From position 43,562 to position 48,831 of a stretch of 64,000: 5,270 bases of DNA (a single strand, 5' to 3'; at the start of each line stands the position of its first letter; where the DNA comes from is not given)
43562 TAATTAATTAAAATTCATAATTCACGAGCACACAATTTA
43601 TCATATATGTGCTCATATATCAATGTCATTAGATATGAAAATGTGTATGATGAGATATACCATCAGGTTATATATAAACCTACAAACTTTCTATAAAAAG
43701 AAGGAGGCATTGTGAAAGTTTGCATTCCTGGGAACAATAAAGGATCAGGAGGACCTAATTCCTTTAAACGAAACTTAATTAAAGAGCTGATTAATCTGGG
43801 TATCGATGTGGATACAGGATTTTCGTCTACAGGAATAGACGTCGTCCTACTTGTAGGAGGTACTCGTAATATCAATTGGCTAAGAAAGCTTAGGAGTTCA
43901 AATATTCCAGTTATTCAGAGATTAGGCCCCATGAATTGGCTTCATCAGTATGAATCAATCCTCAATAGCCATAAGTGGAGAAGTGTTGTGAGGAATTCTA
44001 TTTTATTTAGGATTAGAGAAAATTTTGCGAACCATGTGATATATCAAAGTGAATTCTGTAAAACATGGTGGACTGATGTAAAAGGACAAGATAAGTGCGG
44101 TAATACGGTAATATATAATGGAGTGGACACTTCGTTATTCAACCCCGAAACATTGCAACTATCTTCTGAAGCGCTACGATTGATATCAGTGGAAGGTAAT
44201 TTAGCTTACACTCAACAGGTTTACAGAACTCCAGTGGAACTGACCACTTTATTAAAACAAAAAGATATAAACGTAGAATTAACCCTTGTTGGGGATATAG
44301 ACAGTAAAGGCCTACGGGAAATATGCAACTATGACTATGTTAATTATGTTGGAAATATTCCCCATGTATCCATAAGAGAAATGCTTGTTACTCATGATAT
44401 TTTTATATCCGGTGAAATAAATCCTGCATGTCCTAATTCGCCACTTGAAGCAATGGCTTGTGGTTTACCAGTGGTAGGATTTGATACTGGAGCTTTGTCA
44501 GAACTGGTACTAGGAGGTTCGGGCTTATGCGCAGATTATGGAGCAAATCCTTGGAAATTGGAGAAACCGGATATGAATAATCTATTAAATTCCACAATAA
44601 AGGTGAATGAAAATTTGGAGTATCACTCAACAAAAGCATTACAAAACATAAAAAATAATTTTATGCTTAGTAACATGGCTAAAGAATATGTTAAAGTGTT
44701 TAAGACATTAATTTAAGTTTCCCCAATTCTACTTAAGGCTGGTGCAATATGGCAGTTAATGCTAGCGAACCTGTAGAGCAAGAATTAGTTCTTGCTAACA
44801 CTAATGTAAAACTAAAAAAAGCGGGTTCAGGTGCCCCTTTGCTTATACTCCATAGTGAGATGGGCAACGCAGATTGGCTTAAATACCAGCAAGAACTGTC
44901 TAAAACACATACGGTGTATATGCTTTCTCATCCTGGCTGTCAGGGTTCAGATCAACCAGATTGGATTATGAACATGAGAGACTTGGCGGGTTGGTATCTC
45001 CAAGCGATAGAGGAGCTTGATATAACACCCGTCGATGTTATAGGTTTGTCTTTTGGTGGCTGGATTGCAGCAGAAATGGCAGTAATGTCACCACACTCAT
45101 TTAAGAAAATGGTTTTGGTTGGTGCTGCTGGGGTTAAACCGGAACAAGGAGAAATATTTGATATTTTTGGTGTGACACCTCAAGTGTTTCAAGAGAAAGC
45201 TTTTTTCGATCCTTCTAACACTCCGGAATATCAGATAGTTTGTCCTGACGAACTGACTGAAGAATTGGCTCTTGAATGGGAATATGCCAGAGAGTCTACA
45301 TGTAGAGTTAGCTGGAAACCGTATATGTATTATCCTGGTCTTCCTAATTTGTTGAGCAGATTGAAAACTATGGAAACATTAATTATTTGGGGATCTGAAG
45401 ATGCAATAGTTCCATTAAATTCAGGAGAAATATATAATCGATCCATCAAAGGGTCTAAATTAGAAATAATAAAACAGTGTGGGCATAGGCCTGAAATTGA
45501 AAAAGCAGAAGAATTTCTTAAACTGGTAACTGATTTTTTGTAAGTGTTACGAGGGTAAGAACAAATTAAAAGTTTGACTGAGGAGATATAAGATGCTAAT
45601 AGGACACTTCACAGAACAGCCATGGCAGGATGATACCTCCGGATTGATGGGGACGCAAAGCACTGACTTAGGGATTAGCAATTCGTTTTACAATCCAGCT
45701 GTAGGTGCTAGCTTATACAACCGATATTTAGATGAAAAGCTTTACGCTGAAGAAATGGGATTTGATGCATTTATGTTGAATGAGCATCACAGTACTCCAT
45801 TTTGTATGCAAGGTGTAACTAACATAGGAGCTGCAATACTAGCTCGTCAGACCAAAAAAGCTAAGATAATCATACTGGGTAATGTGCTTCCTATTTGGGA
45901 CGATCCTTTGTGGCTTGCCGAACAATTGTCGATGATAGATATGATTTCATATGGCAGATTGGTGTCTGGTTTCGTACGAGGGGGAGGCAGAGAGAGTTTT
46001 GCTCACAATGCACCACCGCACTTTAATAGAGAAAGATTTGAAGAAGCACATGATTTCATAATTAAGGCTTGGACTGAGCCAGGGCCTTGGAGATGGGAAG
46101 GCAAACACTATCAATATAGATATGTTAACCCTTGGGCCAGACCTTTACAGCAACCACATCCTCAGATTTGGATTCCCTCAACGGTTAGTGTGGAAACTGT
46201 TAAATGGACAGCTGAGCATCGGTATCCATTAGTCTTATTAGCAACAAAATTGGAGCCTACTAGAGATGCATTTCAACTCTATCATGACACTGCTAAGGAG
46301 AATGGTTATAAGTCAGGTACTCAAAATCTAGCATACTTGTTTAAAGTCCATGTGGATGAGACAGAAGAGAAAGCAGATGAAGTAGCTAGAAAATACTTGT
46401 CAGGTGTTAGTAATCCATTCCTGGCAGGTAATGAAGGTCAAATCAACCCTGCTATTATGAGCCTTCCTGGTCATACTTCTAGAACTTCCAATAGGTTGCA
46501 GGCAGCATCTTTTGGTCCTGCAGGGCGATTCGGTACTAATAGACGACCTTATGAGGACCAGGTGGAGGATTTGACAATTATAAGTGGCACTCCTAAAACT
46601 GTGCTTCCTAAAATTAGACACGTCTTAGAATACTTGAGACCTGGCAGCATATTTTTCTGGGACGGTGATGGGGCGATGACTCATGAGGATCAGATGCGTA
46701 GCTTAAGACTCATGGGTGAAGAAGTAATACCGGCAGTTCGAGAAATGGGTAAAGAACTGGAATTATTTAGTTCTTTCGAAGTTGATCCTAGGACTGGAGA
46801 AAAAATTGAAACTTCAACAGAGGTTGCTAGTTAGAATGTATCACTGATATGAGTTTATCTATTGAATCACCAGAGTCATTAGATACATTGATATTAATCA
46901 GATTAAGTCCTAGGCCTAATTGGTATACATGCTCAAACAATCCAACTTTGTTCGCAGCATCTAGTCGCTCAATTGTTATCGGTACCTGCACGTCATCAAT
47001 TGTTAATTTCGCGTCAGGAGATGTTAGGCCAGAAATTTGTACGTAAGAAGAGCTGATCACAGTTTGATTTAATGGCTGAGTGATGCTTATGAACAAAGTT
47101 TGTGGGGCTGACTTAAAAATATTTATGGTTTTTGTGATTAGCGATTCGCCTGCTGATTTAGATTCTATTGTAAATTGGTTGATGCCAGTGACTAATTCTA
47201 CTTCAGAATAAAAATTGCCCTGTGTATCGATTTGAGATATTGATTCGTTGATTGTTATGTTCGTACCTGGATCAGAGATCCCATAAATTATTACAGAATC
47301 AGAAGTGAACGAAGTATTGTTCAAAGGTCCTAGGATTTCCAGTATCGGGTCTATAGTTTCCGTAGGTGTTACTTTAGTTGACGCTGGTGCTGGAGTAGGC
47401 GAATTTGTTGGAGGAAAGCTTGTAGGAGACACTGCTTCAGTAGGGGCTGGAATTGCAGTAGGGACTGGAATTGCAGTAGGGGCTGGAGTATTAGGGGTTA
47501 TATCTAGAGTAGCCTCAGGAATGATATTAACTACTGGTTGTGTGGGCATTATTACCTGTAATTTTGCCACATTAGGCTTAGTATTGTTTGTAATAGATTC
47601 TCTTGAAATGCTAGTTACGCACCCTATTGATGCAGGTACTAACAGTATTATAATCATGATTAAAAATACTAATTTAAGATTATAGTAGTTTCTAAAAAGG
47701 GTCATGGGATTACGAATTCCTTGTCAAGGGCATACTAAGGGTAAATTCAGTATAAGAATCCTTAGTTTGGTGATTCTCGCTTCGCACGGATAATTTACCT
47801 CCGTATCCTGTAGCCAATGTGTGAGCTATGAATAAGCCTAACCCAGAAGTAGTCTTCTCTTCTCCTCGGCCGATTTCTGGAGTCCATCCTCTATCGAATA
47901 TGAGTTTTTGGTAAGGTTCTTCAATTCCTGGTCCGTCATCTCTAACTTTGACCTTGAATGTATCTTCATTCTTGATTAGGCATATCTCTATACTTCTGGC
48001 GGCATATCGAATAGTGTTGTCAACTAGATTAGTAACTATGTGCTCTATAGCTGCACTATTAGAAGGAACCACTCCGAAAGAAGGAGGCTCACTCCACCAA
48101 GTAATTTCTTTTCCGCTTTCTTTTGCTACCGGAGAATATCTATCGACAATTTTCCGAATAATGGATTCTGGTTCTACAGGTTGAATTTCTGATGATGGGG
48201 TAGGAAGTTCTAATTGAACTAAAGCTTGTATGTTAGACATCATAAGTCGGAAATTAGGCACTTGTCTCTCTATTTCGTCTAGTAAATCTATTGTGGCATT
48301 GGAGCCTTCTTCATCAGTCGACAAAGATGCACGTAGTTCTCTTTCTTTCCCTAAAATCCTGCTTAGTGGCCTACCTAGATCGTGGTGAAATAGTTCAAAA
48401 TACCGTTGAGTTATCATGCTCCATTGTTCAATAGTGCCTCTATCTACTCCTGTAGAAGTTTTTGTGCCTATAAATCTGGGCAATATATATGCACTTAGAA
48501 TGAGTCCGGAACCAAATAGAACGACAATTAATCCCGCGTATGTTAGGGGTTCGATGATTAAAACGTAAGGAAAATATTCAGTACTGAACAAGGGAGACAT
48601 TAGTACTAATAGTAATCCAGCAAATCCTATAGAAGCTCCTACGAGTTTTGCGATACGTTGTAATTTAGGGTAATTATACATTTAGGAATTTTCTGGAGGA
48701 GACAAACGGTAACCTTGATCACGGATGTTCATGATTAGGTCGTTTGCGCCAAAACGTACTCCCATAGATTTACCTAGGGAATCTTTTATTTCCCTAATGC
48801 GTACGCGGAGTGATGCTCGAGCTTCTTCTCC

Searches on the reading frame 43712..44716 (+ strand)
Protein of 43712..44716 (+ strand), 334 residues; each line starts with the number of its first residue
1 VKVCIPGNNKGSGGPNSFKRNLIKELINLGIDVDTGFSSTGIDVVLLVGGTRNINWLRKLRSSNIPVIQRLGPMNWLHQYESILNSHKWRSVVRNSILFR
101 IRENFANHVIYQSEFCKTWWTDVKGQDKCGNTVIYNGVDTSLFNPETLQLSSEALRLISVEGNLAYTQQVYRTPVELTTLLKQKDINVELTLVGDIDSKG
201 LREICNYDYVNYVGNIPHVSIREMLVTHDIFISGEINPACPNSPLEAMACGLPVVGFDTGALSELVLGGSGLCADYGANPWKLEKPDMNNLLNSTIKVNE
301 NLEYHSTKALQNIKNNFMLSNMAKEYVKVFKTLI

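Call 56: search_protein_families(library=pfam, proteins=[window:43712-44716:+], max_evalue=0.0001)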
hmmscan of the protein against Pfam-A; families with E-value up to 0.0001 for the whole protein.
window:43712-44716:+ (334 aa): 3 families
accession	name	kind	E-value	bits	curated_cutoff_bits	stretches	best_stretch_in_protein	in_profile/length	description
PF13692.12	Glyco_trans_1_4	-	1e-12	49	27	1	179-273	25-123/142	Glycosyl transferases group 1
PF00534.26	Glycos_transf_1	-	5.3e-10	39.5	26.4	1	178-277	37-143/172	Glycosyl transferases group 1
PF13439.12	Glyco_transf_4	-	3.8e-05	24.2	28.5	0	86-141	114-169/170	Glycosyltransferase Family 4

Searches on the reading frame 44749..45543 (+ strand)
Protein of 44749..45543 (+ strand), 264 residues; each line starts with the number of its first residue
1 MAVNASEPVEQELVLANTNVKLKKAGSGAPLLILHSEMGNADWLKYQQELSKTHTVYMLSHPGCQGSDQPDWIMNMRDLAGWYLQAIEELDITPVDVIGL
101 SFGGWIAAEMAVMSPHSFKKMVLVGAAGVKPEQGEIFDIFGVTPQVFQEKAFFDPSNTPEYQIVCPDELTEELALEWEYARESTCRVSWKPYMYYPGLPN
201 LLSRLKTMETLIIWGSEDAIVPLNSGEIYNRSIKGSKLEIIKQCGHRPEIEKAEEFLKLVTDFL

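Call 56: search_protein_families(library=pfam, proteins=[window:44749-45543:+], max_evalue=0.0001)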
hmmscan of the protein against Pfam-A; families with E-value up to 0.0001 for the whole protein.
window:44749-45543:+ (264 aa): 3 families
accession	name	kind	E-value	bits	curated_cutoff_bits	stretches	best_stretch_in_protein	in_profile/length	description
PF00561.26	Abhydrolase_1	-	1.1e-21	78.1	25.8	1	30-126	2-102/245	alpha/beta hydrolase fold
PF12697.13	Abhydrolase_6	-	2.6e-14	54.9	26.3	1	41-257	12-215/217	Alpha/beta hydrolase family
PF12146.15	Hydrolase_4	-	2.2e-07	30.8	27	1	69-251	52-237/239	Serine aminopeptidase, S33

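Call 78: search_protein_families(library=ncbifam, proteins=[window:44749-45543:+], max_evalue=0.00001)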
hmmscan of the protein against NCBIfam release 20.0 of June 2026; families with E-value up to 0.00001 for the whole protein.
window:44749-45543:+ (264 aa): 19 families
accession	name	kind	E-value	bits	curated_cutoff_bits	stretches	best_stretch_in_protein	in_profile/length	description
NF011457.0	PRK14875.1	equivalog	8e-22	77.7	307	2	4-132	106-237/372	acetoin dehydrogenase dihydrolipoyllysine-residue acetyltransferase subunit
NF045632.1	hydroxlase_HsaD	equivalog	1.5e-20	73.3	400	2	208-264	232-288/290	4,5:9,10-diseco-3-hydroxy-5,9,17-trioxoandrosta-1(10),2-diene-4-oate hydrolase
TIGR02427.1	protocat_pcaD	equivalog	3.7e-19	69.1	255.85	2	22-127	6-113/251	3-oxoadipate enol-lactonase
NF051487.1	bifunc_PcaCD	exception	6.4e-19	68.3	430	1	41-132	186-277/413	bifunctional 4-carboxymuconolactone decarboxylase/3-oxoadipate enol-lactonase PcaCD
NF051488.1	bifunc_PcaDC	exception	2.1e-18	66.6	390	1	22-127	6-112/375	bifunctional 3-oxoadipate enol-lactonase/4-carboxymuconolactone decarboxylase PcaDC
NF050089.1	i_nPHAscl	equivalog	2.5e-16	59.6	300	1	24-129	14-120/288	intracellular short-chain-length polyhydroxyalkanoate depolymerase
TIGR03343.1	biphenyl_bphD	equivalog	6.4e-16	58.4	462.15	1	208-264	224-280/282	2-hydroxy-6-oxo-6-phenylhexa-2,4-dienoate hydrolase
TIGR01738.1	bioH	equivalog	1.1e-14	54.7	206.95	1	207-263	188-244/245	pimeloyl-ACP methyl ester esterase BioH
NF052614.1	AB_fold_OlsI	equivalog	4e-14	52.8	385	1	201-264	192-255/272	ornithine lipid biosynthesis O-acyltransferase OlsI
TIGR01250.1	pro_imino_pep_2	subfamily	4.8e-14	52.6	167.65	1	208-264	232-287/288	proline iminopeptidase-family hydrolase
TIGR03695.1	menH_SHCHC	equivalog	2e-12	47.1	208.55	1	30-127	4-105/252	2-succinyl-6-hydroxy-2,4-cyclohexadiene-1-carboxylate synthase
TIGR03611.1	RutD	equivalog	3.1e-11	43.2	238.5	1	26-126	10-113/258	pyrimidine utilization protein D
TIGR02240.1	PHA_depoly_arom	equivalog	1.9e-09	37.3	250.6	1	18-127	16-125/276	poly(3-hydroxyalkanoate) depolymerase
NF058580.1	lipase_V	equivalog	6.8e-09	35.7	300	0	28-131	25-122/230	EstV family lipase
NF052610.1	macro_16_ester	equivalog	4.4e-08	32.8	420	0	208-257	224-273/281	alpha/beta fold macrolide esterase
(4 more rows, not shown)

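Call 91: search_solved_structures(query=window:44749-45543:+, max_evalue=0.000001)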
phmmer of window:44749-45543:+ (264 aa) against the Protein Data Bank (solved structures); distinct sequences matched with E-value up to 0.000001: 34.
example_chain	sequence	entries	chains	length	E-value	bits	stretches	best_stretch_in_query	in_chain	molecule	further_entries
1iun_A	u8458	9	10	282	2.1e-16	63.1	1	16-263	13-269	meta-Cleavage product hydrolase | 2-hydroxy-6-oxo-7-methylocta-2,4-dienoate hydrolase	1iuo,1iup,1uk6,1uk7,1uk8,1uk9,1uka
2d0d_A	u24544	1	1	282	2.9e-16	62.6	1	16-263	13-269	2-hydroxy-6-oxo-7-methylocta-2,4-dienoate hydrolase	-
5h3h_A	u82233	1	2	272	1.1e-14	57.4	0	17-129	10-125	Abhydrolase domain-containing protein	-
2og1_A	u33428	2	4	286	1.1e-14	57.4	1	16-264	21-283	2-hydroxy-6-oxo-6-phenylhexa-2,4-dienoate hydrolase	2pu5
8v16_C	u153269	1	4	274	2e-14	56.5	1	19-264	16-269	Esterase 1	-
6eb3_A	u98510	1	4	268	2e-14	56.5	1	19-264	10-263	Est1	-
2rht_A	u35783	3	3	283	2.9e-14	56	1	16-264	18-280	2-hydroxy-6-oxo-6-phenylhexa-2,4-dienoate hydrolase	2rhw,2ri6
2puh_A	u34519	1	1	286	3e-14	56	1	16-264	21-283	2-hydroxy-6-oxo-6-phenylhexa-2,4-dienoate hydrolase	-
9ijk_A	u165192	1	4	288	1.4e-13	53.8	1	195-264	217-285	2-hydroxy-6-oxononadienedioate/2-hydroxy-6-oxononatrienedioate hydrolase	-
1u2e_A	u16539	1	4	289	1.4e-13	53.8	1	195-264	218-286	2-hydroxy-6-ketonona-2,4-dienedioic acid hydrolase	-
3v1k_A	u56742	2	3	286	1.5e-13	53.7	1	16-264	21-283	2-hydroxy-6-oxo-6-phenylhexa-2,4-dienoate hydrolase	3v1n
3v1l_A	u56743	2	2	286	3.9e-13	52.3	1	16-264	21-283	2-hydroxy-6-oxo-6-phenylhexa-2,4-dienoate hydrolase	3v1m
3ia2_A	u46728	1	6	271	4.8e-13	52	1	17-256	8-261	Arylesterase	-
1va4_A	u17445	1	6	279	5.4e-13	51.9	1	17-256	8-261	Arylesterase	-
3t4u_A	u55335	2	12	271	6.6e-13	51.6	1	17-256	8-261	Arylesterase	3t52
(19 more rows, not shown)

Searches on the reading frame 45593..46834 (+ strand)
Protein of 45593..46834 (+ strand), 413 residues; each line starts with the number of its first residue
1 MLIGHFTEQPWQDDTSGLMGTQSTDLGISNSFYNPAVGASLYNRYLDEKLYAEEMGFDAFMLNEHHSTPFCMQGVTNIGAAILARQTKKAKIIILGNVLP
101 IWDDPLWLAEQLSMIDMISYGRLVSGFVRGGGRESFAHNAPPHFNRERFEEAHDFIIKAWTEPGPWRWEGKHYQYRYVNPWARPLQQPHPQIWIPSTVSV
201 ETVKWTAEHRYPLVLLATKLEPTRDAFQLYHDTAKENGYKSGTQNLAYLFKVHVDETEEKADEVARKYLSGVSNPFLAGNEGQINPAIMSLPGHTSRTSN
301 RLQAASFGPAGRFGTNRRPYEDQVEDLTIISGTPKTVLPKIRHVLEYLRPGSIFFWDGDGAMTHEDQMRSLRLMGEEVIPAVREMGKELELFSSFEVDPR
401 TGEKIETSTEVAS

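Call 56: search_protein_families(library=pfam, proteins=[window:45593-46834:+], max_evalue=0.0001)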
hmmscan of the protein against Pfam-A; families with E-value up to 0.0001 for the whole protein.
window:45593-46834:+ (413 aa): 1 family
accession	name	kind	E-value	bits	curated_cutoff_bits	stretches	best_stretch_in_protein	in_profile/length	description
PF00296.26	Bac_luciferase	-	8.8e-35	121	27.9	1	50-343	30-306/314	Luciferase-like monooxygenase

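Call 78: search_protein_families(library=ncbifam, proteins=[window:45593-46834:+], max_evalue=0.00001)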
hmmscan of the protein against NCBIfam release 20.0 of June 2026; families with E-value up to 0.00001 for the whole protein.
window:45593-46834:+ (413 aa): 13 families
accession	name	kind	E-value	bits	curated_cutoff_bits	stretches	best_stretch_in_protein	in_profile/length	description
TIGR03858.1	LLM_2I7G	subfamily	3.2e-22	79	462.25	1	44-265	27-248/337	Atu2307/SP_0267 family LLM class monooxygenase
NF052254.1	luciferase_Alph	exception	2.1e-21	76.5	600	1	43-272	22-249/354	luciferase subunit alpha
TIGR04020.1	seco_metab_LLM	subfamily_domain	3.1e-17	62.7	244.45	1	40-268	16-245/341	MupA/Atu3671 family FMN-dependent luciferase-like monooxygenase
TIGR03619.1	F420_Rv2161c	subfamily_domain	1.9e-14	53.9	166.9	1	52-265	7-236/247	TIGR03619 family F420-dependent LLM class oxidoreductase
TIGR03560.1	F420_Rv1855c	subfamily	2.2e-13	50.5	231.4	1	41-238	11-216/227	TIGR03560 family F420-dependent LLM class oxidoreductase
NF052255.1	luciferase_Beta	exception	1.5e-12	47.3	500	1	47-271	26-251/325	luciferase subunit beta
TIGR04036.1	LLM_CE1758_fam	subfamily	1.8e-11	43.5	479.1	1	51-267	36-254/355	CE1758 family FMN-dependent luciferase-like monooxygenase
TIGR04027.1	LLM_KPN_01858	hypoth_equivalog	2.2e-09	36.7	412.9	1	40-162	17-140/326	putative FMN-dependent luciferase-like monooxygenase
TIGR03558.1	oxido_grp_1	subfamily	2.7e-09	36.7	166.95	1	52-267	29-237/325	MsnO8 family LLM class oxidoreductase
TIGR03565.1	alk_sulf_monoox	equivalog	5.2e-09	35.6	518.2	1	77-274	56-249/346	FMNH2-dependent alkanesulfonate monooxygenase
TIGR04021.1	LLM_DMSO2_sfnG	equivalog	1.3e-08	34.6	382.95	1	51-269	36-253/350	dimethylsulfone monooxygenase SfnG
TIGR03571.1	lucif_BA3436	subfamily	1.2e-07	31.3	303.9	1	81-260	74-245/304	TIGR03571 family LLM class oxidoreductase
NF001939.1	PRK00719.1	subfamily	3.4e-07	29.4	510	1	78-274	57-249/373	alkanesulfonate monooxygenase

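Call 90: search_solved_structures(query=window:45593-46834:+, max_evalue=0.001)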
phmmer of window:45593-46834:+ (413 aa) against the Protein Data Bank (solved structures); distinct sequences matched with E-value up to 0.001: 10.
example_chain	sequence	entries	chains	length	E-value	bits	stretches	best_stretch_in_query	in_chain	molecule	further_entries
7bip_A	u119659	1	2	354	6.3e-20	74.9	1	51-380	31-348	Luciferase-like monooxygenase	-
8cbb_A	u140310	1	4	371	5e-19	71.9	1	51-271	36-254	Alkanal monooxygenase alpha chain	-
2i7g_A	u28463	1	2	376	1.1e-13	54.3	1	38-262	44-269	Monooxygenase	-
1brl_A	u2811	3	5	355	3.9e-12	49.2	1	51-383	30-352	BACTERIAL LUCIFERASE | Alkanal monooxygenase alpha chain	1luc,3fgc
1brl_B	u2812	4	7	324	2.4e-11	46.6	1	42-270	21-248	BACTERIAL LUCIFERASE | BETA2 LUCIFERASE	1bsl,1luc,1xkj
3fgc_B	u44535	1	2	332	2.6e-11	46.5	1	42-270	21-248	Alkanal monooxygenase beta chain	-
6ket_A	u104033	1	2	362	3.7e-11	46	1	41-270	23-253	PuwE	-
8k74_A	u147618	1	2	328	8.1e-07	31.7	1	42-219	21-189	Alkanal monooxygenase alpha chain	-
1ezw_A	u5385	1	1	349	1.1e-05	27.9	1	52-384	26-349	COENZYME F420-DEPENDENT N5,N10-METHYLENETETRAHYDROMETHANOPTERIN REDUCTASE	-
6fri_A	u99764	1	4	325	0.0003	23.2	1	53-272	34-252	Alkanal monooxygenase beta chain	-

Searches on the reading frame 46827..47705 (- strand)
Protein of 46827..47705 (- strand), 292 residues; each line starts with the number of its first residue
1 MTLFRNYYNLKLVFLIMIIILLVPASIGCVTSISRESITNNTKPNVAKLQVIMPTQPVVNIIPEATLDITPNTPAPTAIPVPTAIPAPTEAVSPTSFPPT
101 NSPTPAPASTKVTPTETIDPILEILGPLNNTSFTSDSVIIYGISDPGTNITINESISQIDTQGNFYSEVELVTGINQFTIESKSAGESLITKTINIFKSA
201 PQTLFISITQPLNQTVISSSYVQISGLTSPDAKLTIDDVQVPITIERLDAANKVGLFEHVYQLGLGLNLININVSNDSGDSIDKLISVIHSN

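Call 56: search_protein_families(library=pfam, proteins=[window:46827-47705:-], max_evalue=0.0001)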
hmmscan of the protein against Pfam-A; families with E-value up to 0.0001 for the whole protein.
window:46827-47705:- (292 aa): 1 family
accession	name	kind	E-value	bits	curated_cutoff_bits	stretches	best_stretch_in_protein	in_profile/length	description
PF09136.16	Glucodextran_B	-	1.4e-11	44.6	27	1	120-198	1-81/83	Glucodextranase, domain B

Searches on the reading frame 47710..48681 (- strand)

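Call 56: search_protein_families(library=pfam, proteins=[window:47710-48681:-], max_evalue=0.0001)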
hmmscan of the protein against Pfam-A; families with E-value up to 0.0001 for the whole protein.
window:47710-48681:- (323 aa): 3 families
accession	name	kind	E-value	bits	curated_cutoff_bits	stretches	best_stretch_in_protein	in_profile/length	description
PF02518.31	HATPase_c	-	3.9e-18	66.4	26.4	1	209-320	3-110/111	Histidine kinase-, DNA gyrase B-, and HSP90-like ATPase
PF13581.12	HATPase_c_2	-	1.7e-05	25.3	27.4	1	203-292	23-111/127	Histidine kinase-like ATPase domain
PF13589.12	HATPase_c_3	-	5.2e-05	23.7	25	1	213-262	4-54/137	Histidine kinase-, DNA gyrase B-, and HSP90-like ATPase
